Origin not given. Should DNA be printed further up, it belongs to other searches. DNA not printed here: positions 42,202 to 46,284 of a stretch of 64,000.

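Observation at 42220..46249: Solitary MmeI-like Type IIG RM gene bracketed by about 100-bp inverted repeats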

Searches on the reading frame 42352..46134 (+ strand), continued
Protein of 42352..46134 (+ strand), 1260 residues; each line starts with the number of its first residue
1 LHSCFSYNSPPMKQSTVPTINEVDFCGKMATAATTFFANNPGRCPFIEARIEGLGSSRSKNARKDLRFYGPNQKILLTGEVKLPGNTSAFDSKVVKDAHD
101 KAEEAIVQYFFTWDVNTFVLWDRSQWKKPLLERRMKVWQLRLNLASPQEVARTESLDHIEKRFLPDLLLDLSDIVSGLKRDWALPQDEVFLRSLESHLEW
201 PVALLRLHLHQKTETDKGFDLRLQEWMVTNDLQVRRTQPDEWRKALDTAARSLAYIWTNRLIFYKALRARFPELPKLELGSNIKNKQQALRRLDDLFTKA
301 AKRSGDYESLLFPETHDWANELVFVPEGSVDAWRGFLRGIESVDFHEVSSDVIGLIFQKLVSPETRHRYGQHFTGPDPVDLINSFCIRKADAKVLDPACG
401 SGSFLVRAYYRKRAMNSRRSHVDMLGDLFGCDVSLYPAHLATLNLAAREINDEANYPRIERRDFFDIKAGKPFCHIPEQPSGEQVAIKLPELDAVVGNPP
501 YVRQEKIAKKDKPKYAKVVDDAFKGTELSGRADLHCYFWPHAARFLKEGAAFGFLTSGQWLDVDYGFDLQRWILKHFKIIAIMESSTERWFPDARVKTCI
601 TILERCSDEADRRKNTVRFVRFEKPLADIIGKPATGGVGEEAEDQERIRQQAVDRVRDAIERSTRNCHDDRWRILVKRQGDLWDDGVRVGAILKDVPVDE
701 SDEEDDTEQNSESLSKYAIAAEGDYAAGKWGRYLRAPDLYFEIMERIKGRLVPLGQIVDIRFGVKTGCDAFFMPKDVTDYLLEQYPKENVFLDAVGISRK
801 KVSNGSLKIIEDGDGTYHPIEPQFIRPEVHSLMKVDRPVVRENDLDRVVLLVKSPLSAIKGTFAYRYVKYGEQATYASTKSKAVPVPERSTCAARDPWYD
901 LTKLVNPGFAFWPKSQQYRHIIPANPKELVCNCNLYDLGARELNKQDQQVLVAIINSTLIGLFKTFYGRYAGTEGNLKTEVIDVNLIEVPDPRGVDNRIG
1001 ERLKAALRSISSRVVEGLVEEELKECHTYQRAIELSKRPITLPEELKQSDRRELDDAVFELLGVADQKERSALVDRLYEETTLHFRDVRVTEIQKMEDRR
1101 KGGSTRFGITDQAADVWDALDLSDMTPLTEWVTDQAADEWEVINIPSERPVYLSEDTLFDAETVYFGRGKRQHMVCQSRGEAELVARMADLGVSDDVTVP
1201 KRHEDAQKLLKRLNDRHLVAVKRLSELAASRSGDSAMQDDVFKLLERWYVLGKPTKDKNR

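Call 28: find_encoding_contigs(protein=P0008, flank=6000, max_places=3)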
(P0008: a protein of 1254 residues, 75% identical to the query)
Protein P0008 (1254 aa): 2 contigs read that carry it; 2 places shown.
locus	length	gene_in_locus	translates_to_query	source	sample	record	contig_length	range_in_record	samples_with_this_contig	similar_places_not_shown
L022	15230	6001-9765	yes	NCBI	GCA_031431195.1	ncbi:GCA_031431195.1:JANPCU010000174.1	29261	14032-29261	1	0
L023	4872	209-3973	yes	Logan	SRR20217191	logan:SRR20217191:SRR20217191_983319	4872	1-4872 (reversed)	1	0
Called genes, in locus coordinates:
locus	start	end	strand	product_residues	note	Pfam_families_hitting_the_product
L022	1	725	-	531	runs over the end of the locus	PF00590:TP_methylase, PF02602:HEM4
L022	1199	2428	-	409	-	PF00155:Aminotran_1_2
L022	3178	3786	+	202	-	PF07638:Sigma70_ECF (weak), PF04542:Sigma70_r2, PF08281:Sigma70_r4_2, PF04545:Sigma70_r4 (weak)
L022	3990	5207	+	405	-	-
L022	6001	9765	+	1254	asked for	PF02384:N6_Mtase, PF20473:MmeI_Mtase, PF07669:Eco57I, PF22837:M_Eco57I_C (faint)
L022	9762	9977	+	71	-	-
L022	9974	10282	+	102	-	-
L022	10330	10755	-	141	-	PF01844:HNH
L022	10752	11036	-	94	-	-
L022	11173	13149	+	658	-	PF01266:DAO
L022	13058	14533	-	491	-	PF02878:PGM_PMM_I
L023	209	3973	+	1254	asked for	PF02384:N6_Mtase, PF20473:MmeI_Mtase, PF07669:Eco57I, PF22837:M_Eco57I_C (faint)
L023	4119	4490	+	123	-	-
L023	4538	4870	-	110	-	?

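Call 41: search_protein_families(library=pfam, proteins=[L019:5170-5847:-])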
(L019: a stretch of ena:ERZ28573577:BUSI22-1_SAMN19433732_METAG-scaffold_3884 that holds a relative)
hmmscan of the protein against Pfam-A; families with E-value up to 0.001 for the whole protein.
L019:5170-5847:- (225 aa): 1 family
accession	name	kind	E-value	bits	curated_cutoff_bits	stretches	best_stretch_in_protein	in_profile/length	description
PF01797.21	Y1_Tnp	-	1e-16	61.6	23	1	12-126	5-121/121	Transposase IS200 like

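Call 42: search_protein_families(library=ncbifam, proteins=[L019:5170-5847:-])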
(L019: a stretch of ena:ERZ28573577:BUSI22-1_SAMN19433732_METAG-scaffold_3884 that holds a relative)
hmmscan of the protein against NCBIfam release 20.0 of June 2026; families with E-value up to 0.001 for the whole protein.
L019:5170-5847:- (225 aa): 1 family
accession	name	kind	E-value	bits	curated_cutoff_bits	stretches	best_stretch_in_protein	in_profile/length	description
NF047646.1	REP_Tyr_transpos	equivalog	3.7e-23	82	80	1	5-141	3-145/146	REP-associated tyrosine transposase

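Call 70: search_solved_structures(query=A4, max_evalue=0.01)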
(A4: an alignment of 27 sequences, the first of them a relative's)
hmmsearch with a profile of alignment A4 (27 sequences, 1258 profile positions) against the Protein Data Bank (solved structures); distinct sequences matched with E-value up to 0.01: 14.
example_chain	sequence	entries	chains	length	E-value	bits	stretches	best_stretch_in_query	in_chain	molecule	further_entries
7qw5_A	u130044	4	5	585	5.8e-14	54.1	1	356-610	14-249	Modification methylase BseCI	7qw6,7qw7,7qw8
9ewz_C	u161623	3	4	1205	2.8e-07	32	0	476-570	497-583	Adenine-specific methyltransferase BrxX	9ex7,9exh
8c45_A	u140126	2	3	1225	2.8e-07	32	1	473-571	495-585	site-specific DNA-methyltransferase (adenine-specific)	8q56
8zek_A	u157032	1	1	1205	2.9e-07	32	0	476-570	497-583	site-specific DNA-methyltransferase (adenine-specific)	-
7lni_A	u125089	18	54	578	1.2e-06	30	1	480-594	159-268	Site-specific DNA-methyltransferase (adenine-specific)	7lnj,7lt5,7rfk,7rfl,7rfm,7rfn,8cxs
8cxz_A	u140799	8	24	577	1.2e-06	29.9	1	480-594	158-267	Site-specific DNA-methyltransferase (adenine-specific)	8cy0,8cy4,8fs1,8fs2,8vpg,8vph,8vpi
2okc_A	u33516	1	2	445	1.7e-05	26.1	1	314-438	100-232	Type I restriction enzyme StySJI M protein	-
5hr4_C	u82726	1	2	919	2.2e-05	25.7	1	321-540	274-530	MmeI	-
7bst_D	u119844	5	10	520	0.0014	19.7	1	324-441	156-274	Type I restriction enzyme EcoR124II M protein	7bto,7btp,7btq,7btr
5ybb_A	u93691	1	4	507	0.0014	19.7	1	354-455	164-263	Type I restriction-modification system methyltransferase subunit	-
2ibs_A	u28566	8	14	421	0.0037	18.4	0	481-560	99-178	Modification methylase TaqI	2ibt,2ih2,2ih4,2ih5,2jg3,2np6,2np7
1aqi_A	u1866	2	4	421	0.0038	18.3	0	481-560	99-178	ADENINE-N6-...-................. TAQI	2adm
1aqj_A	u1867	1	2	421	0.0038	18.3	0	481-560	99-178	ADENINE-N6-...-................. TAQI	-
3ufb_A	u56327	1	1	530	0.008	17.2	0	379-452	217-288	Type I restriction-modification system methyltransferase subunit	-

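Call 81: find_encoding_contigs(protein=P0011, flank=5000, max_places=2)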
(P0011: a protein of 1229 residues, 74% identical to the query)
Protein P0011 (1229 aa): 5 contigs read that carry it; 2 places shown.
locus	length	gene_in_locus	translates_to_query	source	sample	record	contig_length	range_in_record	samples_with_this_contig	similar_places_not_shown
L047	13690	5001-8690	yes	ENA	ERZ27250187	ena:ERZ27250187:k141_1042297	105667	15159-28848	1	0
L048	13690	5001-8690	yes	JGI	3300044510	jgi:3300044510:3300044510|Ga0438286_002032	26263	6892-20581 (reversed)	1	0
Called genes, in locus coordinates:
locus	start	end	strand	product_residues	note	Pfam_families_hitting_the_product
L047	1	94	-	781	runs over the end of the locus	PF17803:Cadherin_4 (weak), PF17963:Big_9, PF17892:Cadherin_5 (weak), PF17803:Cadherin_4, PF17892:Cadherin_5, PF17963:Big_9, PF17803:Cadherin_4, PF17963:Big_9, +1 more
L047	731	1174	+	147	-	-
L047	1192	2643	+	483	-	-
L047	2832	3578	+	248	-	-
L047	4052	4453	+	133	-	-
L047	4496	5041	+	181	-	PF00069:Pkinase, PF01636:APH (faint), PF07714:PK_Tyr_Ser-Thr, PF03109:ABC1 (weak)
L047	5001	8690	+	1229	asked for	PF02384:N6_Mtase, PF20473:MmeI_Mtase, PF07669:Eco57I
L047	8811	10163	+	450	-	PF07394:DUF1501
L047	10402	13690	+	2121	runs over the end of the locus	PF01835:MG2, PF17791:MG3 (faint), PF07703:A2M_BRD, PF00207:A2M, PF07678:TED_complement, PF17973:bMG10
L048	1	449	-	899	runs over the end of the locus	PF17803:Cadherin_4 (weak), PF17963:Big_9, PF17892:Cadherin_5 (weak), PF17803:Cadherin_4, PF17892:Cadherin_5, PF17963:Big_9, PF17803:Cadherin_4, PF17963:Big_9, +1 more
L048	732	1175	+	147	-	-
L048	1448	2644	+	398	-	-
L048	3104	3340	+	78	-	PF04542:Sigma70_r2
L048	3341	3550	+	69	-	PF08281:Sigma70_r4_2, PF04545:Sigma70_r4 (weak)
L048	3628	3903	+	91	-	-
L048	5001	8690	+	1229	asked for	PF02384:N6_Mtase, PF20473:MmeI_Mtase, PF07669:Eco57I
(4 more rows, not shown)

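Call 82: find_encoding_contigs(protein=P0022, flank=5000, max_places=2)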
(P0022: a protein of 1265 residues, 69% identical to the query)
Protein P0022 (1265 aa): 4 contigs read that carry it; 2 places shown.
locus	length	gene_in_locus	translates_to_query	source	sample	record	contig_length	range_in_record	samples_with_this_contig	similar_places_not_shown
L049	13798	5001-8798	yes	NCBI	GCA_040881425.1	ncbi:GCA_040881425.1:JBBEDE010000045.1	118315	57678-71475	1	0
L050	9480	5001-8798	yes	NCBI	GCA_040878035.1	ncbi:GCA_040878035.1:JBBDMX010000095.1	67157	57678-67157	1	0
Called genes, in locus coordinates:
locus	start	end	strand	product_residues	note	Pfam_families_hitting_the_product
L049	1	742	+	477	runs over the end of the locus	PF00004:AAA (weak), PF07728:AAA_5 (faint), PF13521:AAA_28 (faint), PF07724:AAA_2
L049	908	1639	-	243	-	PF01553:Acyltransferase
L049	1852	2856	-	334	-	PF01148:CTP_transf_1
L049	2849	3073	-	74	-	-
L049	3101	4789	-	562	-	PF00890:FAD_binding_2, PF07992:Pyr_redox_2 (faint), PF02910:Succ_DH_flav_C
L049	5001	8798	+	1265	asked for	PF02384:N6_Mtase, PF20473:MmeI_Mtase, PF07669:Eco57I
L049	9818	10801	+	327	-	PF08240:ADH_N, PF16912:Glu_dehyd_C (weak), PF00107:ADH_zinc_N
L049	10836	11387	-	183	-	PF05685:Uma2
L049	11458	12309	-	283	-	PF02673:BacA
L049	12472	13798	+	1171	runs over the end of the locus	PF02574:S-methyl_trans, PF00809:Pterin_bind, PF03599:CdhD (faint), PF02607:B12-binding_2, PF02310:B12-binding, PF02965:Met_synt_B12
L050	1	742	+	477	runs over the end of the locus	PF00004:AAA (weak), PF07728:AAA_5 (faint), PF13521:AAA_28 (faint), PF07724:AAA_2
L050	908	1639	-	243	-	PF01553:Acyltransferase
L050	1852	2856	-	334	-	PF01148:CTP_transf_1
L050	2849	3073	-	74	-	-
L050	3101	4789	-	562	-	PF00890:FAD_binding_2, PF07992:Pyr_redox_2 (faint), PF02910:Succ_DH_flav_C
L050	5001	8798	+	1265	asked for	PF02384:N6_Mtase, PF20473:MmeI_Mtase, PF07669:Eco57I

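Call 83: find_encoding_contigs(protein=P0031, flank=5000, max_places=2)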
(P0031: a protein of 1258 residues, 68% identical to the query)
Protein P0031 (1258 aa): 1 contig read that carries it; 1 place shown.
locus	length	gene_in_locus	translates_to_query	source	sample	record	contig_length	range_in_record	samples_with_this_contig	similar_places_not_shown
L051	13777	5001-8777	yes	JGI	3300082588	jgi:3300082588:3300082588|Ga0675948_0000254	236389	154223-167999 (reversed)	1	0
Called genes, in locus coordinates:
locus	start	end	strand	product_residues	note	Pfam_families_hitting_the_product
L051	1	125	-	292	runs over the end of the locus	-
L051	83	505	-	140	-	-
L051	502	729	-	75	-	PF12728:HTH_17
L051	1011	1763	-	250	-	-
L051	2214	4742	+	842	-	PF14312:FG-GAP_2, PF08803:ydhR (faint), PF14312:FG-GAP_2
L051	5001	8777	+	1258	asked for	PF02384:N6_Mtase, PF20473:MmeI_Mtase, PF07669:Eco57I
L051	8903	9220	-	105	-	-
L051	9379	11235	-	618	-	-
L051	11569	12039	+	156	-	PF00571:CBS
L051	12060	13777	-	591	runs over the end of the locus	PF00246:Peptidase_M14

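Call 108: search_dna_similar(query=window:42385-46134:+, collection=plasmids, mode=protein, max_evalue=1e-20, max_rows=12)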
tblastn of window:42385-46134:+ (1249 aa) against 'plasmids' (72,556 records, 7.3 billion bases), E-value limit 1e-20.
Records with a match: 6; places in all: 7; records where one place covers at least 80% of the query: 0.
Best place of each record, by identity: <60% 6.
By first word of the organism name: Halorussus 1; Halobaculum 1; Mesorhizobium 1; Singulisphaera 1; Halorubrum 1; Halorientalis 1.
By predicted mobility (MOB-suite, as given by PLSDB): non-mobilizable 4; conjugative 2.
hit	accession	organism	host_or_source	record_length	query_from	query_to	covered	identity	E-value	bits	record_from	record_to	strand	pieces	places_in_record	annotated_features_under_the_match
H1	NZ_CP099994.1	Halorussus salilacus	cell culture,Substrate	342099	35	948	73%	24.9%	2e-51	207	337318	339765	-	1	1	N-6 DNA methylase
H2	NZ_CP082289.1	Halobaculum roseum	cell culture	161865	54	896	67%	26.9%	3e-63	245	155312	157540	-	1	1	N-6 DNA methylase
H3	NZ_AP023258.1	Mesorhizobium sp. L-2-11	Lotus japonicus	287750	355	985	51%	30.6%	4e-66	254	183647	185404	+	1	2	N-6 DNA methylase | hypothetical protein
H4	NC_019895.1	Singulisphaera acidiphila DSM 18658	sphagnum peat from the bog Obukhovskoe ...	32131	37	624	47%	31.4%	8e-66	253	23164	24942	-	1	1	N-6 DNA methylase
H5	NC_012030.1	Halorubrum lacusprofundi ATCC 49239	-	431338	50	664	49%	27.3%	4e-57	226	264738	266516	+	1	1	N-6 DNA methylase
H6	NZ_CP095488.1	Halorientalis marina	cell culture,salt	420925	180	615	35%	26.5%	2e-39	169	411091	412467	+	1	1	N-6 DNA methylase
